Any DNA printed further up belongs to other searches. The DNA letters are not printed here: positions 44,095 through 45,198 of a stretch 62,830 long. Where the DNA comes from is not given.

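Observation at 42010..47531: Two unrelated envelope-modifying enzymes share the same tandem C-terminal module: candidate new surface-glycopolymer decoration system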

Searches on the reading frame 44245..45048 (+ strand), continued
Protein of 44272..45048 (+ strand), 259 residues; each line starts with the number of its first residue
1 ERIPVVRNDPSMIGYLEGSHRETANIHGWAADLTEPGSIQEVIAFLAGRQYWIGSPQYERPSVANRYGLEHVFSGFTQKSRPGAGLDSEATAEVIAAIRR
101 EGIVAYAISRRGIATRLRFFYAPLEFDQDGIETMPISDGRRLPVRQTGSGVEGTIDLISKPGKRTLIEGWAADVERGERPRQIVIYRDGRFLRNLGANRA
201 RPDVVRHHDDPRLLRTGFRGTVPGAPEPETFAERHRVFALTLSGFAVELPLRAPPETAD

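Call 40: find_related_loci(query=A1, collection=genome_contigs, flank=6000)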
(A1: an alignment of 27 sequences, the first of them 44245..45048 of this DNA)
Query A1 (268 aa) in genome_contigs; peptide patterns used: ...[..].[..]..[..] (x = any residue, [..] = any of these).
64 stretches matched a pattern; 46 encode a relative of the query (tblastn E <= 1e-3); 42 distinct loci.
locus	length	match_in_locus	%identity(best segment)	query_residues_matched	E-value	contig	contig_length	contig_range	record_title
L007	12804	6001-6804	90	1-268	7e-160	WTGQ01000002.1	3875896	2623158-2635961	MAG: Acidobacteria bacterium isolate CO36388bin_9 NODE_1_length_3875896_cov_1713.578510, whole genome shotgun sequence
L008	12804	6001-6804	87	1-268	7e-158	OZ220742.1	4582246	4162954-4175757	MAG: Thermoanaerobaculia bacterium isolate 0db66e92-d31a-4200-8262-fff8455c21c0 genome assembly, chromosome: 1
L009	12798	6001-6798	81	1-266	2e-145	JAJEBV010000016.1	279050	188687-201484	MAG: Thermoanaerobaculia bacterium isolate jk18x9bins.56 k141_448871, whole genome shotgun sequence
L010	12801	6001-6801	79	1-268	3e-140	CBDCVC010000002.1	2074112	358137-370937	MAG: Candidatus Multivorans sp. isolate d43f0643-08c3-4d58-9c0e-53586e9ec49c genome assembly, contig: contig_2, whole ge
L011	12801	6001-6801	76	1-267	4e-138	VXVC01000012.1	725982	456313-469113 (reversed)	MAG: Holophagales bacterium isolate SB0667_bin_1 NODE_2_length_725982_cov_25.974696, whole genome shotgun sequence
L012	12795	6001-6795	77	1-265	2e-137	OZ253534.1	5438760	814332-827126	MAG: Candidatus Multivorans sp. isolate be2d7f3f-f219-46b2-8ad1-06fdd0eb2387 genome assembly, chromosome: 1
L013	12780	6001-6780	76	1-260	1e-130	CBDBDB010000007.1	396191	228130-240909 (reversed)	MAG: Candidatus Multivorans sp. isolate 25506e0c-16aa-497e-894a-3d9cdfe247fa genome assembly, contig: contig_7, whole ge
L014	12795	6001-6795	65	2-266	1e-111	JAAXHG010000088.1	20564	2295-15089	MAG: Vicinamibacteraceae bacterium isolate Plut_88883 unfiltered_Plut_88883_genomic_contig_853324, whole genome shotgun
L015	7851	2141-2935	63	2-266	1e-109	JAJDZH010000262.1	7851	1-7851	MAG: Thermoanaerobaculia bacterium isolate jk18x40bins.27 k141_2583679, whole genome shotgun sequence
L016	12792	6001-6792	63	2-266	6e-108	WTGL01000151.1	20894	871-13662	MAG: Acidobacteria bacterium isolate CO36388bin_1 NODE_658_length_20894_cov_77.480253, whole genome shotgun sequence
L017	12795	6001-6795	63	1-265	1e-104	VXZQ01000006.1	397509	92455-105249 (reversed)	MAG: Holophagales bacterium isolate SB0670_bin_39 NODE_12_length_397509_cov_57.742051, whole genome shotgun sequence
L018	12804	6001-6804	62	1-268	2e-103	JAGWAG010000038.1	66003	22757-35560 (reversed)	MAG: Acidobacteria bacterium isolate 277c_1 scaffold_5374, whole genome shotgun sequence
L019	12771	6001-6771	59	1-260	2e-96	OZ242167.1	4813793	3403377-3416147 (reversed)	MAG: Candidatus Multivorans sp. isolate 7fb352fe-185d-4cb3-939b-2af4a04fcc16 genome assembly, chromosome: 1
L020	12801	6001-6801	58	1-264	3e-95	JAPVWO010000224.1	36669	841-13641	MAG: Candidatus Multivorans thiocomprendens isolate r_rhhh15 Seq224, whole genome shotgun sequence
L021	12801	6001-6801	58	1-264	4e-95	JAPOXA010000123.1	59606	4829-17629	MAG: Acidobacteria bacterium isolate COS3_bin_14 NODE_209_length_59606_cov_53.6141, whole genome shotgun sequence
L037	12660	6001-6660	45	25-266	1e-52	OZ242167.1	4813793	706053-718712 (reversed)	MAG: Candidatus Multivorans sp. isolate 7fb352fe-185d-4cb3-939b-2af4a04fcc16 genome assembly, chromosome: 1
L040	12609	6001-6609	46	44-258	8e-50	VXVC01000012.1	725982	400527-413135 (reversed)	MAG: Holophagales bacterium isolate SB0667_bin_1 NODE_2_length_725982_cov_25.974696, whole genome shotgun sequence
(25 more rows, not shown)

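Call 44: search_protein_families(library=pfam, proteins=[L037:3694-6666:+, L037:1214-3694:+, L037:9165-11309:+, L040:5824-6630:+, L040:4099-5697:-, L040:154-2880:+, L040:6608-9436:-], max_evalue=0.001)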
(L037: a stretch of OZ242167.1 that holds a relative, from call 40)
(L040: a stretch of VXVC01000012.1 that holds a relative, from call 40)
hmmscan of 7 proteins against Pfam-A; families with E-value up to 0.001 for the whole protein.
L037:3694-6666:+ (991 aa): 2 families
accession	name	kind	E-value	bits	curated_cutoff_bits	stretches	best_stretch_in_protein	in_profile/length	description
PF00884.28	Sulfatase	-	1.5e-18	67.6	25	1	371-533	150-301/301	Sulfatase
PF01663.27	Phosphodiest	-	3.1e-05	24.2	23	0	433-473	182-222/342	Type I phosphodiesterase / nucleotide pyrophosphatase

L037:1214-3694:+ (827 aa): 3 families
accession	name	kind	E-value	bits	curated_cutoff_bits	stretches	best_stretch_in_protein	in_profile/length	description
PF00912.28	Transgly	-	2e-52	177.7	27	1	72-240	6-175/178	Transglycosylase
PF00905.27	Transpeptidase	-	2.7e-31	109.4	22.1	1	446-718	1-298/299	Penicillin binding protein transpeptidase domain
PF17092.11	PCB_OB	-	0.0006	21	27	0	329-401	1-69/111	Penicillin-binding protein OB-like domain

L037:9165-11309:+ (715 aa): 0 families

L040:5824-6630:+ (269 aa): 0 families

L040:4099-5697:- (532 aa): 0 families

L040:154-2880:+ (909 aa): 1 family
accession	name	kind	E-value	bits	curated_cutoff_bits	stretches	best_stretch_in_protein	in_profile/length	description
PF24243.1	Phage_tail_C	-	9.6e-09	34.9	23.7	1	889-907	8-26/26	Phage tail tip domain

L040:6608-9436:- (942 aa): 3 families
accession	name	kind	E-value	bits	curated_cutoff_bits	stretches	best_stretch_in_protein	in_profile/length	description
PF01546.33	Peptidase_M20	-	7.7e-31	108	24.6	1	574-936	1-205/206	Peptidase family M20/M25/M40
PF07687.19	M20_dimer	-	2.5e-12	47.1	21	1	693-835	3-100/107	Peptidase dimerisation domain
PF04389.22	Peptidase_M28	-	1.9e-06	28.2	21.3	1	558-690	1-109/193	Peptidase family M28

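Call 45: search_protein_families(library=pfam, proteins=[P0142, P0145, P0146, P0162, P0155, P0168, P0178, P0185, P0192], max_evalue=0.001)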
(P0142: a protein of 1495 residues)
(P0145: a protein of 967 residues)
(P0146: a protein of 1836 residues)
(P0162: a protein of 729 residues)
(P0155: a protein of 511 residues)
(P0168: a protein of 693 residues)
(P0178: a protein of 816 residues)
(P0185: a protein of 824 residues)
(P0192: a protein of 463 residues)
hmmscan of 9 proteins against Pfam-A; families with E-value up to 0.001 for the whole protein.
P0142 (1495 aa): 11 families
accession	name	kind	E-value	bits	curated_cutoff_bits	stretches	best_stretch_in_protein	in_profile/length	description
PF19077.6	Big_13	-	1.3e-13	51.8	27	0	606-646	60-99/102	Bacterial Ig-like domain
PF17957.7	Big_7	-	4e-13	50.3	24.1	0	1395-1475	11-70/70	Bacterial Ig domain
PF24681.1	Kelch_KLHDC2_KLHL20_DRC7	-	6.7e-10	39.1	50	1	217-276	93-149/221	KLHDC2/KLHL20/DRC7 Kelch-repeats domain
PF13715.12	CarbopepD_reg_2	-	4.9e-07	30.1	32.2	0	1285-1314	1-30/88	CarboxypepD_reg-like domain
PF13418.12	Kelch_4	-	5.4e-07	29.9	21.6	0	228-267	2-37/49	Galactose oxidase, central domain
PF24981.1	Beta-prop_ATRN-LZTR1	-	1.5e-06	28.2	50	0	215-268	27-76/289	Attractin/LZTR1 beta-propeller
PF13415.12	Kelch_3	-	5.2e-05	23.8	22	0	239-267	2-26/48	Galactose oxidase, central domain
PF02494.22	HYR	-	5.6e-05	23.8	21.7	0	1217-1249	48-79/81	HYR domain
PF13750.12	Big_3_3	-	8.1e-05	22.8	27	0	610-695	3-85/157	Bacterial Ig-like domain (group 3)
PF00801.26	PKD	-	0.00012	22.4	23.5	0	1102-1120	55-73/80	PKD domain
PF24421.1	Ig_J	-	0.00039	20.9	29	0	1099-1132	71-104/104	Tip attachment protein J, Ig-like domain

P0145 (967 aa): 10 families
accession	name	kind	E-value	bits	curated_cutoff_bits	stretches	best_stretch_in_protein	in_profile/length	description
PF25021.1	TEN_NHL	-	8.5e-43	147.1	27.1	5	253-304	129-178/357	Teneurin NHL domain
PF01436.27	NHL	-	8.8e-36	120.6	20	4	326-352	1-27/28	NHL repeat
PF17957.7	Big_7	-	1.4e-17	64.6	24.1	0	866-947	9-70/70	Bacterial Ig domain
PF06739.17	SBBP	-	6e-11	42.5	20.5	0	206-226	9-29/38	Beta-propeller repeat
PF08450.18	SGL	-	2.7e-10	40.7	26.3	0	55-131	148-217/246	SMP-30/Gluconolactonase/LRE-like region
PF19077.6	Big_13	-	7.6e-10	39.6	27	0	558-599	58-100/102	Bacterial Ig-like domain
PF24684.1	Vgb_lyase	-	2.8e-09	36.6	50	1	210-313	97-186/290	Virginiamycin B lyase family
PF05787.19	PhoX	-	7.4e-09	35.7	24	0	206-252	425-474/515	Alkaline phosphatase PhoX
PF22701.2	Mala_s_1-like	-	9.6e-06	25.9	27.5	0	156-223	90-143/195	Mal s 1 allergenic protein-like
PF24421.1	Ig_J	-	2.5e-05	24.8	29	0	690-725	67-102/104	Tip attachment protein J, Ig-like domain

P0146 (1836 aa): 4 families
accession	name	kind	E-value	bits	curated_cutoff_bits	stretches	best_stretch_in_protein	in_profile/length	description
PF02210.31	Laminin_G_2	-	4.5e-20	72.8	22.9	0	1681-1715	39-70/126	Laminin G domain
PF07949.17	YbbR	-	4.9e-16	59.2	22.3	0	1695-1728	18-52/81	YbbR-like protein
PF18962.6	Por_Secre_tail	-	1e-10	42.2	27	1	1759-1833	2-74/75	Secretion system C-terminal sorting domain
PF21668.3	RPOC_hybrid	-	0.00019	21.6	27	0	419-436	58-76/102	DNA-directed RNA polymerase subunit beta', hybrid domain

P0162 (729 aa): 4 families
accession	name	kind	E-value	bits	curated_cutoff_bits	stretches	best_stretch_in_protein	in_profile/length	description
PF17957.7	Big_7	-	1e-12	49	24.1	0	629-709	10-70/70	Bacterial Ig domain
PF19077.6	Big_13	-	2.5e-12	47.6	27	0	565-604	60-100/102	Bacterial Ig-like domain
PF24421.1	Ig_J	-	0.00029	21.4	29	0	570-604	67-101/104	Tip attachment protein J, Ig-like domain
PF22559.2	GNAT-phage-like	-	0.00032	21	27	0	394-448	19-75/164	Phage GNAT-like domain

P0155 (511 aa): 0 families

P0168 (693 aa): 0 families

P0178 (816 aa): 4 families
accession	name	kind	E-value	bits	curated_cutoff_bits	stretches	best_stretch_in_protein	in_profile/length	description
PF17957.7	Big_7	-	1.3e-06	29.3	24.1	1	423-500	8-70/70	Bacterial Ig domain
PF13750.12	Big_3_3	-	0.00018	21.7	27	0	196-251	2-57/157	Bacterial Ig-like domain (group 3)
PF12100.13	DUF3576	-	0.0005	20.7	25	0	618-659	17-58/101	Domain of unknown function (DUF3576)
PF22433.2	MtxA_IG-like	-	0.00068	19.9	26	0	103-126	47-70/83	Magnetotaxis protein MtxA, Immunoglobulin-like domain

P0185 (824 aa): 0 families

P0192 (463 aa): 5 families
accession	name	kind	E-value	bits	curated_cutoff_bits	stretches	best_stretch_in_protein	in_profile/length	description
PF23981.1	DUF7305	-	5.3e-09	36.7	27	0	285-340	93-148/185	Domain of unknown function (DUF7305)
PF12100.13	DUF3576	-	1.1e-07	32.4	25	0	370-400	25-53/101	Domain of unknown function (DUF3576)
PF22740.1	PapZ_C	-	7.3e-06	26.6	27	0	67-124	42-101/121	RapZ C-terminal domain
PF13385.13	Laminin_G_3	-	2.7e-05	24.8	27.6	0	393-427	92-126/151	Concanavalin A-like lectin/glucanases superfamily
PF24252.1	CdrL_M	-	0.00098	19.8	27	0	386-409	37-60/77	CdrL-like, middle region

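Call 67: search_protein_families(library=pfam, proteins=[P0131, P0140, P0138, P0163, P0227, P0212, P0266, P0165, P0202], max_evalue=0.001)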
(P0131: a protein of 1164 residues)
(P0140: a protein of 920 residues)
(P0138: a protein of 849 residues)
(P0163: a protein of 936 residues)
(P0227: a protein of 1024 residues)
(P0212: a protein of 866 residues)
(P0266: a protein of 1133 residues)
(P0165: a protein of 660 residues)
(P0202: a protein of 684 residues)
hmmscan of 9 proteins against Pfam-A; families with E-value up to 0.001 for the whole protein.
P0131 (1164 aa): 2 families
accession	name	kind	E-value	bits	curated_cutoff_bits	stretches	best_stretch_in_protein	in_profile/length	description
PF00884.28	Sulfatase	-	9e-16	58.5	25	1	197-533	4-300/301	Sulfatase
PF01663.27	Phosphodiest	-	0.00049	20.2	23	0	386-482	158-225/342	Type I phosphodiesterase / nucleotide pyrophosphatase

P0140 (920 aa): 0 families

P0138 (849 aa): 4 families
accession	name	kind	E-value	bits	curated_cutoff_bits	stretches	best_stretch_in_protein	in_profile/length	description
PF13229.12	Beta_helix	-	2e-21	76.7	25.9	2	106-239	22-142/158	Right handed beta helix region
PF02415.23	Chlam_PMP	-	9.9e-12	44.3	20.6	0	329-345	2-18/19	Chlamydia polymorphic membrane protein (Chlamydia_PMP) repeat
PF05048.19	NosD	-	9.1e-11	42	23.6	1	153-317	14-154/212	Periplasmic copper-binding protein (NosD)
PF07602.17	DUF1565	-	0.00053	19.8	20.3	0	120-232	83-200/257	Protein of unknown function (DUF1565)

P0163 (936 aa): 0 families

P0227 (1024 aa): 1 family
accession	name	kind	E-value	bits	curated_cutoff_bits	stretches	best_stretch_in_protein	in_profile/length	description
PF12419.13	DUF3670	-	0.00048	20.3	27.6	0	807-841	20-53/136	SNF2 Helicase protein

P0212 (866 aa): 1 family
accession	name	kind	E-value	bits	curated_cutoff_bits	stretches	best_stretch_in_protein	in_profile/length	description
PF13231.12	PMT_2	-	3.5e-24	86.3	26.1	1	58-218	1-160/160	Dolichyl-phosphate-mannose-protein mannosyltransferase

P0266 (1133 aa): 7 families
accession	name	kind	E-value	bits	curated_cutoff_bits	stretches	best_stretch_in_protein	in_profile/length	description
PF00535.33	Glycos_transf_2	-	3e-56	190.4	23.3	2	99-219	1-118/168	Glycosyl transferase family 2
PF13641.12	Glyco_tranf_2_3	-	2.4e-16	60.9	27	2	105-220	10-125/230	Glycosyltransferase like family 2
PF10111.15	Glyco_tranf_2_2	-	1.4e-15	58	27.3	1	108-214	12-121/276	Glycosyltransferase like family 2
PF00534.26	Glycos_transf_1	-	1.5e-11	44.6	26.4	1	1-67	107-171/172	Glycosyl transferases group 1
PF13692.12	Glyco_trans_1_4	-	4.7e-10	40.3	27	1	1-51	91-141/142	Glycosyl transferases group 1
PF13704.12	Glyco_tranf_2_4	-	1.2e-08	35.8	27.5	0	831-915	3-84/98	Glycosyl transferase family 2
PF13524.12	Glyco_trans_1_2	-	0.00052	20.4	25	0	3-76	67-136/144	Glycosyl transferase-like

P0165 (660 aa): 1 family
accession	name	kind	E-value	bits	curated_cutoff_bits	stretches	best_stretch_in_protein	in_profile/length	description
PF12419.13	DUF3670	-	0.00062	19.9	27.6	0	289-319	16-47/136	SNF2 Helicase protein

P0202 (684 aa): 3 families
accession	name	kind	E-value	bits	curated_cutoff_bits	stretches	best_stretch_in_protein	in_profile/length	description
PF01564.23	Spermine_synth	-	9.5e-12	45.3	22.9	1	151-270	14-132/186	Spermine/spermidine synthase domain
PF13649.12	Methyltransf_25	-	1e-05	26.6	27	1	159-264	1-97/97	Methyltransferase domain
PF08242.18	Methyltransf_12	-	0.00028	22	30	1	180-265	21-97/98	Methyltransferase domain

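Call 76: list_cluster_members(proteins=[P0137, P0139, P0144, P0150, P0158, P0195, P0212, P0266, P0140, P0131])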
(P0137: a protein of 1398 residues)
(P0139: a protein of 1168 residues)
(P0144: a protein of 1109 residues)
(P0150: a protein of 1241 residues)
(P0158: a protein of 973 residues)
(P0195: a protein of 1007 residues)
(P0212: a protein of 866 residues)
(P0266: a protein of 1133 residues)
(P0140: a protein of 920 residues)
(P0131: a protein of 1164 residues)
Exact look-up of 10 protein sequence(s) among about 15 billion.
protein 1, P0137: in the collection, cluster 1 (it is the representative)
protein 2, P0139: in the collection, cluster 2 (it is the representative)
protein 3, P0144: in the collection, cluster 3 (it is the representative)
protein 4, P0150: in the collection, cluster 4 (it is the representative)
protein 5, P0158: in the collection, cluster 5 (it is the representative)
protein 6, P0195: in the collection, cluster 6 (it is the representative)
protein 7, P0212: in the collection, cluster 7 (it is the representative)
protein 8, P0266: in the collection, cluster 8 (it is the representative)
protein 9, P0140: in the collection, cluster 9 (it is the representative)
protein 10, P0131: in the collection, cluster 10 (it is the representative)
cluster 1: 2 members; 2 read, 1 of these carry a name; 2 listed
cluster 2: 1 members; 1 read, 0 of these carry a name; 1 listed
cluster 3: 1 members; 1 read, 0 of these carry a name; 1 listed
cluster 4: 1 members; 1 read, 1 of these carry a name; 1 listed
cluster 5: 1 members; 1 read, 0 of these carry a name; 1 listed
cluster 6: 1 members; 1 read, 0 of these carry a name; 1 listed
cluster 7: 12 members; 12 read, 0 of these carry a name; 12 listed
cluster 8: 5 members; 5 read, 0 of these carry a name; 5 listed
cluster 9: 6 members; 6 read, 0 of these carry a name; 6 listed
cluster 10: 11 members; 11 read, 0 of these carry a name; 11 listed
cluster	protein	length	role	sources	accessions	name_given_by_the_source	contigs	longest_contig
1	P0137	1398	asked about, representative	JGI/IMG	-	hypothetical protein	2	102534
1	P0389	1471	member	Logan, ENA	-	-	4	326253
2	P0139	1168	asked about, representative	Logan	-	-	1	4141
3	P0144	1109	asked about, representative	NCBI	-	-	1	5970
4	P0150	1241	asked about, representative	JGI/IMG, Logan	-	hypothetical protein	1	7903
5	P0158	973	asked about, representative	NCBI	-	-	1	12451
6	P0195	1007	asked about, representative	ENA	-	-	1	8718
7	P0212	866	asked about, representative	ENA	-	-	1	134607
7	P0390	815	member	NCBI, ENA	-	-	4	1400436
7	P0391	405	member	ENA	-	-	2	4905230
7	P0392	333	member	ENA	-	-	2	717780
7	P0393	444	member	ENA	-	-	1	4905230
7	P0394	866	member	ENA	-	-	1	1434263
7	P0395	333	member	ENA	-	-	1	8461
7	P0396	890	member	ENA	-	-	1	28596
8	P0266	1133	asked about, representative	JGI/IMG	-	-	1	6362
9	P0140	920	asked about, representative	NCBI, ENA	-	-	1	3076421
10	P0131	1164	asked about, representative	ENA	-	-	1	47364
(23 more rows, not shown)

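Call 85: fold_search(model_id=the predicted structure, library=viral)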
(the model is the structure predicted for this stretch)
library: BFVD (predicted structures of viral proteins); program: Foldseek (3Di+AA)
matches with E <= 10: 714; with E <= 0.001: 3
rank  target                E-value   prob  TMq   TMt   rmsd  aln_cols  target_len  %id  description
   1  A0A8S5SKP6            2.5e-04  0.97  0.22  0.14  12.3       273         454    8  Uncharacterized protein [Siphoviridae sp. ctrCN24]
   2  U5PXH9                3.3e-04  0.97  0.23  0.07  17.6       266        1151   11  Tail fiber protein [Clavibacter phage CN1A]
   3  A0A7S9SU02            9.8e-04  1.00  0.28  0.23   3.6       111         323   19  Uncharacterized protein [Virus NIOZ-UU157]
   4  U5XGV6                2.2e-03  0.47  0.20  0.09  30.9       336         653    9  (no name in the UniProt tables at hand)
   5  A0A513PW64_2          3.0e-03  0.44  0.20  0.05  20.6       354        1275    8  Big-1 domain-containing protein [Vibrio phage 2 TSL-2019]
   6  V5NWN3                3.0e-03  0.41  0.20  0.08  15.2       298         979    8  Putative carcinoembryonic antigen-related cell adhesion molecule 1 isoform protein [Chelonid alphaherpesvirus 5]
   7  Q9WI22                3.2e-03  0.44  0.20  0.15  18.4       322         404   12  Glycoprotein C (Fragment) [Rangiferine herpesvirus 1]
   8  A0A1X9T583            3.8e-03  0.85  0.22  0.29  14.6       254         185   10  Lyase-like motif protein [Ranid herpesvirus 3]
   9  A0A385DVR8            5.3e-03  0.75  0.22  0.10  11.7       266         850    9  Hyaluronidase [Bacteroides phage crAss001]
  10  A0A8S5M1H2            6.3e-03  0.63  0.21  0.07  14.2       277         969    7  Uncharacterized protein [Siphoviridae sp. ctLAw30]
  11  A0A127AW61            6.3e-03  0.51  0.21  0.09  31.4       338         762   11  Putative regulator of chromosome condensation [Bacillus phage SP-15]
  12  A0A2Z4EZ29            6.7e-03  0.41  0.20  0.16  16.4       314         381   10  (no name in the UniProt tables at hand)
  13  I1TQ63                7.1e-03  0.41  0.21  0.14  19.1       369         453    9  (no name in the UniProt tables at hand)
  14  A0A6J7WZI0            8.9e-03  0.69  0.21  0.24  14.6       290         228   10  Fibronectin type III [uncultured Caudovirales phage]
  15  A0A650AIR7            1.2e-02  0.47  0.21  0.13  14.3       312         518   12  (no name in the UniProt tables at hand)
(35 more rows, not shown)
